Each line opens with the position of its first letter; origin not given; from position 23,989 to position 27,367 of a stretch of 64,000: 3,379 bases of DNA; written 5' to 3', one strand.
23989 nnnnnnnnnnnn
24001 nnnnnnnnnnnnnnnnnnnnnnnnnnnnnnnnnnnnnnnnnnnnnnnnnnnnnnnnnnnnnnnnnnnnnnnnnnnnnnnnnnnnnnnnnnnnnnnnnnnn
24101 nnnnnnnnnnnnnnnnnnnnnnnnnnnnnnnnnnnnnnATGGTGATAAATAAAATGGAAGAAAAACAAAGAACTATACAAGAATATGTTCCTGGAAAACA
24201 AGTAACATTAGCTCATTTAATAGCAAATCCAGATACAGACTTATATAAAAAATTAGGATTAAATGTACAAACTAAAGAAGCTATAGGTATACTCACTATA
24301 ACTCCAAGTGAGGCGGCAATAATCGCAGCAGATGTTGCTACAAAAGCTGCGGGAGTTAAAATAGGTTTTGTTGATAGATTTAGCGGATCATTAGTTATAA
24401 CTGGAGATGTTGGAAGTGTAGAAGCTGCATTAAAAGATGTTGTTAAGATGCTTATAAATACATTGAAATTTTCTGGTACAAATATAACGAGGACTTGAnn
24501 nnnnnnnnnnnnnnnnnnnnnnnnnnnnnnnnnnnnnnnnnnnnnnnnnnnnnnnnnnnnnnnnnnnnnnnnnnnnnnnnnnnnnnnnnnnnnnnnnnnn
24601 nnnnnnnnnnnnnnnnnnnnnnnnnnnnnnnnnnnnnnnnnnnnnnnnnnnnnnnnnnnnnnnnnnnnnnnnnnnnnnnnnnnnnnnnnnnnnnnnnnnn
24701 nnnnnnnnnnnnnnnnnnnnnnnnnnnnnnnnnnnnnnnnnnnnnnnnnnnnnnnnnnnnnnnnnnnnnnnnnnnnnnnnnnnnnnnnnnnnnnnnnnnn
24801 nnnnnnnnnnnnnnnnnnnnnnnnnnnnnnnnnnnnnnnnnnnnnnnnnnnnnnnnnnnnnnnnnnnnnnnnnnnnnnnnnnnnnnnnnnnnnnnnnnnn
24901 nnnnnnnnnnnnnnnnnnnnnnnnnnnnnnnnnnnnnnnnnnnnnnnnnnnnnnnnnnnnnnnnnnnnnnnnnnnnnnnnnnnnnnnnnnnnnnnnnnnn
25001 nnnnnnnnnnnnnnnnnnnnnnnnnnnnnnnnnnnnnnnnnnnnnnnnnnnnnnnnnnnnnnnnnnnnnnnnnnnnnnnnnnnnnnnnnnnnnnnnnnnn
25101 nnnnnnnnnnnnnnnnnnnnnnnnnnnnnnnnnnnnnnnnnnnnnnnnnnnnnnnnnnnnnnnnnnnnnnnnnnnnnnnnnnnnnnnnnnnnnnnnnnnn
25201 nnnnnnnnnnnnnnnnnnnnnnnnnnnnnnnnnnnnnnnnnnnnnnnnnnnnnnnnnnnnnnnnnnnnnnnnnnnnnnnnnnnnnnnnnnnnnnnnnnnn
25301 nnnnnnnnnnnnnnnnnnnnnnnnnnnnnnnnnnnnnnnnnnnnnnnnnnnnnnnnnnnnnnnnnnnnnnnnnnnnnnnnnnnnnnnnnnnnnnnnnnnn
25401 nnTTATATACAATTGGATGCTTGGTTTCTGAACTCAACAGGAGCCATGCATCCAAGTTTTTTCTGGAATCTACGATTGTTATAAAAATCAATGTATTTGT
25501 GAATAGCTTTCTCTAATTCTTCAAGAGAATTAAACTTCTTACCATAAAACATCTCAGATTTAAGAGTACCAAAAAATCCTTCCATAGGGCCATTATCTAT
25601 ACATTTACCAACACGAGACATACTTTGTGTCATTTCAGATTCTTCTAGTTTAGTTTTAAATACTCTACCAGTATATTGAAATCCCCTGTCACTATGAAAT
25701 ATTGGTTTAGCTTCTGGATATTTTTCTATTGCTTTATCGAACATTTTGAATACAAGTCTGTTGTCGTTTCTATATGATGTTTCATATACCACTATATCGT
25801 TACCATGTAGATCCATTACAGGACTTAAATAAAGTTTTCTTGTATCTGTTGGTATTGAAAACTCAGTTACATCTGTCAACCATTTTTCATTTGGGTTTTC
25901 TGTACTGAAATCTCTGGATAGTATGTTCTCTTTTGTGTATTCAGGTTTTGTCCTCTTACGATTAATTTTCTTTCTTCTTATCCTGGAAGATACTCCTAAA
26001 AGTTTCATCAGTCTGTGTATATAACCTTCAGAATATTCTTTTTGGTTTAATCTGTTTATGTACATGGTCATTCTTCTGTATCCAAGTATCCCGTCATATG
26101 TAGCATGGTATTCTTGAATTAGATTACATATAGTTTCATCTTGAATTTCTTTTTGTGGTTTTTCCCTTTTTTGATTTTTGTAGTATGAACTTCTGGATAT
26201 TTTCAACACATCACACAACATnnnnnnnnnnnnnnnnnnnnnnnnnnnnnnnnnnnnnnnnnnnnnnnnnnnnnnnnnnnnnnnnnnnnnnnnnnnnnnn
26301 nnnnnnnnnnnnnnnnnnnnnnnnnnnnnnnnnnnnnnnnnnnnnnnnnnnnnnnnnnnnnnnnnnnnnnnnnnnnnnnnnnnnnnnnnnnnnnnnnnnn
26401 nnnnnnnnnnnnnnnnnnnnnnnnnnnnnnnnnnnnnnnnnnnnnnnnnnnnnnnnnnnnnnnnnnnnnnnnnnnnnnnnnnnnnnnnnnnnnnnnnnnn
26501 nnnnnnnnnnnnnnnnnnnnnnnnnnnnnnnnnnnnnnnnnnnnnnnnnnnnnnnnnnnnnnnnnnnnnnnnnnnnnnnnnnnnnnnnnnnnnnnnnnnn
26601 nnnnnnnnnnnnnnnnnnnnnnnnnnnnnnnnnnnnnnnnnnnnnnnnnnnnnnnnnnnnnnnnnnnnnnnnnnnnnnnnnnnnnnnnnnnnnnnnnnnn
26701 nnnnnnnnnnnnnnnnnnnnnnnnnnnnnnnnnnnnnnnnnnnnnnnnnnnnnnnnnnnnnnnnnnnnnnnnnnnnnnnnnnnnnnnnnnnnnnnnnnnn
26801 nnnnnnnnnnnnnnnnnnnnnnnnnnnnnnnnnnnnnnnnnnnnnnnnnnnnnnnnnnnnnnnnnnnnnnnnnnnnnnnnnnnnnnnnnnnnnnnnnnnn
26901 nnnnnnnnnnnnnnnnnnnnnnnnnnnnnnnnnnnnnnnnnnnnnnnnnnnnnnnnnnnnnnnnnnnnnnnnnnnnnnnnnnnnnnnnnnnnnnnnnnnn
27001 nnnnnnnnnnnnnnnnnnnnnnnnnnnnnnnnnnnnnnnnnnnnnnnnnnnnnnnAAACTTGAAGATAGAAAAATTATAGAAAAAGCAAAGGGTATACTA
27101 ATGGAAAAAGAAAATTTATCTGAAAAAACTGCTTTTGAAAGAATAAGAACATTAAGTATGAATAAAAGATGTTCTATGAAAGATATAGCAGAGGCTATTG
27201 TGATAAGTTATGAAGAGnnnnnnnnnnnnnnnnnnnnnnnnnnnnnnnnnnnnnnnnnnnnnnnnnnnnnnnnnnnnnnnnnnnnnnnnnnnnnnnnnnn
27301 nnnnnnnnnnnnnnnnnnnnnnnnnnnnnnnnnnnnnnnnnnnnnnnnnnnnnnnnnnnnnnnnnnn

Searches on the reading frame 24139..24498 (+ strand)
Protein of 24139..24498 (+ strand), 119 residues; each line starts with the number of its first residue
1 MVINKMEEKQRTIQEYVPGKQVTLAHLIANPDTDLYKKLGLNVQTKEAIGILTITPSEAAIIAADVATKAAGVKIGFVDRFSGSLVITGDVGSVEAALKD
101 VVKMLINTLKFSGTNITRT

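Call 9: search_protein_families(library=ncbifam, proteins=[window:24139-24498:+])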
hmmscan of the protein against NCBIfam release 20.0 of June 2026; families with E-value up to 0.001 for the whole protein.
window:24139-24498:+ (119 aa): 4 families
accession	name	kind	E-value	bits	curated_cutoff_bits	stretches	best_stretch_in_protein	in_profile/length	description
NF012012.0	PRK15468.1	subfamily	1.4e-36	125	123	1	8-118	2-110/111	ethanolamine utilization microcompartment protein EutS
TIGR04502.1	microcomp_EutL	equivalog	3.4e-06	26.7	300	1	21-81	6-65/214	ethanolamine utilization microcompartment protein EutL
NF011934.0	PRK15405.1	equivalog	5.8e-06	26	198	1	21-78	9-65/217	ethanolamine utilization microcompartment protein EutL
NF011944.0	PRK15415.1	equivalog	0.00014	21.3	173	1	5-74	36-106/269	propanediol utilization microcompartment protein PduB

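Call 13: find_homologous_proteins(query=window:24139-24495:+, max_evalue=1e-10)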
Query window:24139-24495:+ (119 aa): 5755 proteins with E <= 1e-10 among 5778 candidates; the best 120 are listed.
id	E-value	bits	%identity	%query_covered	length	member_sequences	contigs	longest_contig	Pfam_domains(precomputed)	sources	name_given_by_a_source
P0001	1.2e-66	240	99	100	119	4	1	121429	PF00936.25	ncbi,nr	ncbi:MAG: ethanolamine utilization protein EutS [Oceanotoga sp.]|nr:ethanolamine utilization protein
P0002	1.2e-48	182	80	96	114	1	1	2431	PF00936.25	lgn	-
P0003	4.9e-48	180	76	96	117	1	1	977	PF00936.25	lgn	-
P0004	1.2e-47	179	79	96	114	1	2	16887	PF00936.25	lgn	-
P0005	1.5e-47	178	78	96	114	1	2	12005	PF00936.25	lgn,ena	-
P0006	2.3e-47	178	79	96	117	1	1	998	PF00936.25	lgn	-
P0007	3.6e-47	177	78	96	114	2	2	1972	PF00936.25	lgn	-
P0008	4.0e-47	177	76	96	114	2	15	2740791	PF00936.25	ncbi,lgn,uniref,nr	ncbi:BMC domain-containing protein [Hathewaya histolytica]|uniref:Ethanolamine utilization protein e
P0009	7.0e-47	176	77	96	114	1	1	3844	PF00936.25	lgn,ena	-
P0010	7.1e-47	176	77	95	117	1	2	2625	PF00936.25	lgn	-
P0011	7.1e-47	176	77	96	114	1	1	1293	PF00936.25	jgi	-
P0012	7.2e-47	176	77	96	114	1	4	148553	PF00936.25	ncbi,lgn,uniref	ncbi:BMC domain-containing protein [Clostridium sp.]|uniref:BMC domain-containing protein n=1 Tax=Cl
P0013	7.9e-47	176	77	96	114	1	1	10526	PF00936.25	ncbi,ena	-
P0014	8.7e-47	176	77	96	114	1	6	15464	PF00936.25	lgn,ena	-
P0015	8.9e-47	176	73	97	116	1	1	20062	PF00936.25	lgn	-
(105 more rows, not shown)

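Call 16: find_encoding_contigs(protein=P0001, flank=6000, max_places=4)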
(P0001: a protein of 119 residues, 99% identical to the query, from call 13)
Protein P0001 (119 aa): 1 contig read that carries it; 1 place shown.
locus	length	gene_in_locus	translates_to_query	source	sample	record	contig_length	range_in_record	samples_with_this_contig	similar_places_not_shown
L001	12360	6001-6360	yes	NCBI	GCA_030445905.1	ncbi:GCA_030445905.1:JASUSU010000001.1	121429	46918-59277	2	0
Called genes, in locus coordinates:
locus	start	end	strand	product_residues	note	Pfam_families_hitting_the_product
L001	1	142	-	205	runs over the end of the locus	-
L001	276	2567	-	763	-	PF07549:Sec_GG (faint), PF21760:SecD_1st, PF22599:SecDF_P1_head, PF02355:SecD_SecF_C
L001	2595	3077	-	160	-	PF02699:YajC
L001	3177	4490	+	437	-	-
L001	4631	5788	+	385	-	PF00465:Fe-ADH, PF13685:Fe-ADH_2, PF25137:ADH_Fe_C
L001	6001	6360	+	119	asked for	PF00936:BMC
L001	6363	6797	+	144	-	PF10662:PduV-EutP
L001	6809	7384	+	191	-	PF00072:Response_reg, PF03861:ANTAR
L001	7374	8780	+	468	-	PF12282:GAF_PdtaS, PF07536:HWE_HK, PF07568:HisKA_2, PF13581:HATPase_c_2 (weak), PF02518:HATPase_c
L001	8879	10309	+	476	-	PF06277:EutA, PF14450:FtsA (faint)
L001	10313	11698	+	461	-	PF06751:EutB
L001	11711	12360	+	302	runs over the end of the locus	PF05985:EutC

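Call 19: find_related_loci(query=A1, collection=genome_contigs, flank=3000)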
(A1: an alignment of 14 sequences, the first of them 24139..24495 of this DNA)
Query A1 (119 aa) in genome_contigs; peptide patterns used: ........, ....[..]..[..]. (x = any residue, [..] = any of these).
600 stretches matched a pattern (row limit reached: there are more); 585 encode a relative of the query (tblastn E <= 1e-3); the best 80 are kept; 80 distinct loci.
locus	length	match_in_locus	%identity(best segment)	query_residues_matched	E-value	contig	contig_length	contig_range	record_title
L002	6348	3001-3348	76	4-119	1e-55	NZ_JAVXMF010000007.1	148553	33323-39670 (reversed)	MAG: Clostridium sp. isolate CGS6M1-bin64 NODE_66_length_148553_cov_36.289539, whole genome shotgun sequence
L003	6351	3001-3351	75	3-119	1e-56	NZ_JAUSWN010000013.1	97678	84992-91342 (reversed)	Hathewaya limosa strain DSM 1400 Ga0480184_13, whole genome shotgun sequence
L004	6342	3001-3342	75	6-119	5e-54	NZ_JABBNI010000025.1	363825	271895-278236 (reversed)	Clostridium muellerianum strain P21 NODE_2_length_363825_cov_116.573168, whole genome shotgun sequence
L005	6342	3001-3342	75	6-119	6e-54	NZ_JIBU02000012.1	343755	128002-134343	Clostridium drakei strain SL1 contig_12, whole genome shotgun sequence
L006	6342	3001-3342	75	6-119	1e-53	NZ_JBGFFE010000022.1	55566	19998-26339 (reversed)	Clostridium lapidicellarium strain MT-113 Scaffold22, whole genome shotgun sequence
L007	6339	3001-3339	74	7-119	2e-53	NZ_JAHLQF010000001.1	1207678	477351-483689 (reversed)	Clostridium mobile strain MSJ-11 M-11_ctg001, whole genome shotgun sequence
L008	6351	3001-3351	73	3-119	2e-53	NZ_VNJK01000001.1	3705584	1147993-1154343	Paenibacillus agilis strain N4 contig1, whole genome shotgun sequence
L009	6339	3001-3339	74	7-119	3e-53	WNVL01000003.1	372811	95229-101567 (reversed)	Clostridium perfringens strain v20 contig00003, whole genome shotgun sequence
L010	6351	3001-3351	72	3-119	7e-53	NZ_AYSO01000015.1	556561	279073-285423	Clostridium argentinense CDC 2741 U732.Contig247, whole genome shotgun sequence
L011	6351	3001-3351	73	3-119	7e-53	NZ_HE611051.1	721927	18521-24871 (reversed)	Clostridium senegalense JC122 strain JC122T, whole genome shotgun sequence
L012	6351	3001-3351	72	3-119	7e-53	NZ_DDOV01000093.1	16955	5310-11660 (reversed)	MAG: Clostridium sp. UBA2485 UBA2485_contig_2463, whole genome shotgun sequence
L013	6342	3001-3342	74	6-119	2e-52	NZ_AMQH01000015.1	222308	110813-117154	Clostridium tunisiense TJ C661contig15, whole genome shotgun sequence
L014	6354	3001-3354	72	2-119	2e-52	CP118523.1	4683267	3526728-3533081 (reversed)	Clostridiaceae bacterium M8S5 chromosome, complete genome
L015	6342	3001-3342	74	6-119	2e-52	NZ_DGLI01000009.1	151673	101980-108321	MAG: Clostridium sp. UBA4548 UBA4548_contig_127, whole genome shotgun sequence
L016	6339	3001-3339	73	7-119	2e-52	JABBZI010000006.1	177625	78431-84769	Clostridioides difficile strain HC132 NODE_6_length_177625_cov_26.1281, whole genome shotgun sequence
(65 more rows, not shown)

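Call 37: search_protein_families(library=pfam, proteins=[L001:6809-7381:+], max_evalue=0.01)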
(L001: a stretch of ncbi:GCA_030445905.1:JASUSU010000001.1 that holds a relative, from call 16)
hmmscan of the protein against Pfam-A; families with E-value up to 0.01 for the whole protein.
L001:6809-7381:+ (191 aa): 2 families
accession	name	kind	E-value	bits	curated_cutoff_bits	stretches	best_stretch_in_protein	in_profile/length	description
PF00072.30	Response_reg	-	1.3e-27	96.6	30.2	1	5-115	1-110/111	Response regulator receiver domain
PF03861.19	ANTAR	-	1.6e-21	76.2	27.3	1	134-186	2-54/54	ANTAR domain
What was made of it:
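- Gene identities: calls 9, 16, 37.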

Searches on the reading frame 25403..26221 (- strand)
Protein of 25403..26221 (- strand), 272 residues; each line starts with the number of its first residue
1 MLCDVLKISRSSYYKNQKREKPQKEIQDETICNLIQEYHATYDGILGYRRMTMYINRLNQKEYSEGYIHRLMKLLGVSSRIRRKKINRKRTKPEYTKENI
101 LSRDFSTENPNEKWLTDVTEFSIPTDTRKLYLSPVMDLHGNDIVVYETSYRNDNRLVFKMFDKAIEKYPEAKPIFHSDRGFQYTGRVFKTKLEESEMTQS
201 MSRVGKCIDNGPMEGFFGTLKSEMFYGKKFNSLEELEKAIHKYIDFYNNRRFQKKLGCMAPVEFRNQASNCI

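Call 9: search_protein_families(library=ncbifam, proteins=[window:25403-26221:-])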
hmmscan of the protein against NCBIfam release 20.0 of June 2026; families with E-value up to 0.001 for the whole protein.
window:25403-26221:- (272 aa): 4 families
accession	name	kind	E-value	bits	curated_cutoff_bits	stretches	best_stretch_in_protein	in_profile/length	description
NF033516.0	transpos_IS3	equivalog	2.8e-81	273.6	160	1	2-265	106-369/369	IS3 family transposase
NF033577.2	transpos_IS481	equivalog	1.3e-25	90.6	224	1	19-263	51-282/284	IS481 family transposase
NF033545.0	transpos_IS630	equivalog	1.8e-07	30.9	100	0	16-132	47-165/299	IS630 family transposase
NF033546.1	transpos_IS21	equivalog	2.7e-06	27.1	160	1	196-257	213-275/294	IS21 family transposase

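Call 37: search_protein_families(library=pfam, proteins=[window:25403-26221:-], max_evalue=0.01)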
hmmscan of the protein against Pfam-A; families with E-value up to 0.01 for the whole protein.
window:25403-26221:- (272 aa): 5 families
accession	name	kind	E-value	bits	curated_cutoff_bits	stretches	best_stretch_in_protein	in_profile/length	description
PF13333.12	rve_2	-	2.3e-21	76.1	22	1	214-267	1-54/56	Integrase core domain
PF00665.32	rve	-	4.3e-20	72.3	32.6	1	109-207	3-102/102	Integrase core domain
PF13683.12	rve_3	-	6.3e-12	45.5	26.5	1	197-261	3-67/67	Integrase core domain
PF13276.12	HTH_21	-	4.7e-10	40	28.1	1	28-85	3-60/60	HTH-like domain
PF13610.12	DDE_Tnp_IS240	-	1.8e-06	28.6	27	1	125-243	13-129/139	DDE domain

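Call 61: find_encoding_contigs(protein=window:25403-26221:-, flank=2500, max_places=10)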
Protein window:25403-26221:- (272 aa): 16 contigs read that carry it; 10 places shown.
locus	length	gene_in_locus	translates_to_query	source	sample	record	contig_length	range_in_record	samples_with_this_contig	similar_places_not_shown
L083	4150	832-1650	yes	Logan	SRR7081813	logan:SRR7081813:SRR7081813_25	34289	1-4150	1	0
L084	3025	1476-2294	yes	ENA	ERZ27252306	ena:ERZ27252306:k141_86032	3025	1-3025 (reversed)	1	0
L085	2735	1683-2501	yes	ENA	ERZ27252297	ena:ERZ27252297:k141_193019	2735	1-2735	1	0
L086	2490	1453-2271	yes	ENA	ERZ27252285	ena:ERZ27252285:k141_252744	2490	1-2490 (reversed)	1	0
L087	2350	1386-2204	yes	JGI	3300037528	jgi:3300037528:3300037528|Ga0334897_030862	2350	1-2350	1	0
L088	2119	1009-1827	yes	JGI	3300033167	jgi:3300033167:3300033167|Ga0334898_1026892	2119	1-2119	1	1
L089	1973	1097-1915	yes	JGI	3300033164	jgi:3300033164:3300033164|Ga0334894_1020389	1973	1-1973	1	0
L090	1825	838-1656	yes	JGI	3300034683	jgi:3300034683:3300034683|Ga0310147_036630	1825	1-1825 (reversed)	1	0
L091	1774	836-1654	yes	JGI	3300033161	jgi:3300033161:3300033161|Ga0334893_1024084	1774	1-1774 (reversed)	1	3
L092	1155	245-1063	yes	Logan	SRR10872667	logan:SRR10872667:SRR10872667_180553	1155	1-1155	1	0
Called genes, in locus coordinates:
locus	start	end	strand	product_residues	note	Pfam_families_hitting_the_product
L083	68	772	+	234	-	PF13551:HTH_29 (faint), PF01527:HTH_Tnp_1 (weak), PF13384:HTH_23, PF13518:HTH_28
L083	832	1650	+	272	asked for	PF13276:HTH_21, PF00665:rve, PF13610:DDE_Tnp_IS240 (weak), PF13683:rve_3, PF13333:rve_2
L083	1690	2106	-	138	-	PF00072:Response_reg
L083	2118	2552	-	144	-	PF10662:PduV-EutP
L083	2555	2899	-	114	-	PF00936:BMC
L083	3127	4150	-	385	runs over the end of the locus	PF00465:Fe-ADH, PF13685:Fe-ADH_2, PF25137:ADH_Fe_C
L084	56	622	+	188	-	PF00156:Pribosyltran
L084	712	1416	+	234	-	PF13551:HTH_29 (faint), PF01527:HTH_Tnp_1 (weak), PF13384:HTH_23, PF13518:HTH_28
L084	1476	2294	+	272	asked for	PF13276:HTH_21, PF00665:rve, PF13610:DDE_Tnp_IS240 (weak), PF13683:rve_3, PF13333:rve_2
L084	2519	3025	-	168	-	?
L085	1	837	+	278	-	?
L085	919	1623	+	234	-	PF13551:HTH_29 (faint), PF01527:HTH_Tnp_1 (weak), PF13384:HTH_23, PF13518:HTH_28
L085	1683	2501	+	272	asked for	PF13276:HTH_21, PF00665:rve, PF13610:DDE_Tnp_IS240 (weak), PF13683:rve_3, PF13333:rve_2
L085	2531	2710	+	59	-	-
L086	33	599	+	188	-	PF00156:Pribosyltran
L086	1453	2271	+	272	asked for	PF13276:HTH_21, PF00665:rve, PF13610:DDE_Tnp_IS240 (weak), PF13683:rve_3, PF13333:rve_2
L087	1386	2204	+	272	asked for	PF13276:HTH_21, PF00665:rve, PF13610:DDE_Tnp_IS240 (weak), PF13683:rve_3, PF13333:rve_2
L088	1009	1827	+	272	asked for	PF13276:HTH_21, PF00665:rve, PF13610:DDE_Tnp_IS240 (weak), PF13683:rve_3, PF13333:rve_2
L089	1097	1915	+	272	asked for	PF13276:HTH_21, PF00665:rve, PF13610:DDE_Tnp_IS240 (weak), PF13683:rve_3, PF13333:rve_2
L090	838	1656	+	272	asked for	PF13276:HTH_21, PF00665:rve, PF13610:DDE_Tnp_IS240 (weak), PF13683:rve_3, PF13333:rve_2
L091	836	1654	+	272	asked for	PF13276:HTH_21, PF00665:rve, PF13610:DDE_Tnp_IS240 (weak), PF13683:rve_3, PF13333:rve_2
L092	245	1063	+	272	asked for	PF13276:HTH_21, PF00665:rve, PF13610:DDE_Tnp_IS240 (weak), PF13683:rve_3, PF13333:rve_2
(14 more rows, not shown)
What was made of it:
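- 25361..27055 (-): IS3-family insertion sequence of 1695 bp, with TG...CA ends and a 3-bp AAA target duplication. orfA is at 26281-26985 and orfB at 25403-26221. It interrupts eutV. Call 61: the identical transposase occurs on at least 16 contigs in other contexts.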

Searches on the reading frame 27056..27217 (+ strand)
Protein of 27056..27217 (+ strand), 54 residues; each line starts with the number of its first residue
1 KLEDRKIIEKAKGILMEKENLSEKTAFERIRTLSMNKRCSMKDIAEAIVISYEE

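Call 37: search_protein_families(library=pfam, proteins=[window:27056-27217:+], max_evalue=0.01)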
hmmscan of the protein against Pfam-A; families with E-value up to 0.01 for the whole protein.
window:27056-27217:+ (54 aa): 1 family
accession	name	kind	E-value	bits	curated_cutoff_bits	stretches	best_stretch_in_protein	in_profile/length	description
PF03861.19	ANTAR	-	7.3e-22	77.3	27.3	1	1-49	6-54/54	ANTAR domain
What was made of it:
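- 27056..27220 (+): 3' part of eutV, encoding the ANTAR domain, now separated from the receiver domain. Call 37 (ANTAR PF03861, E = 7e-22).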
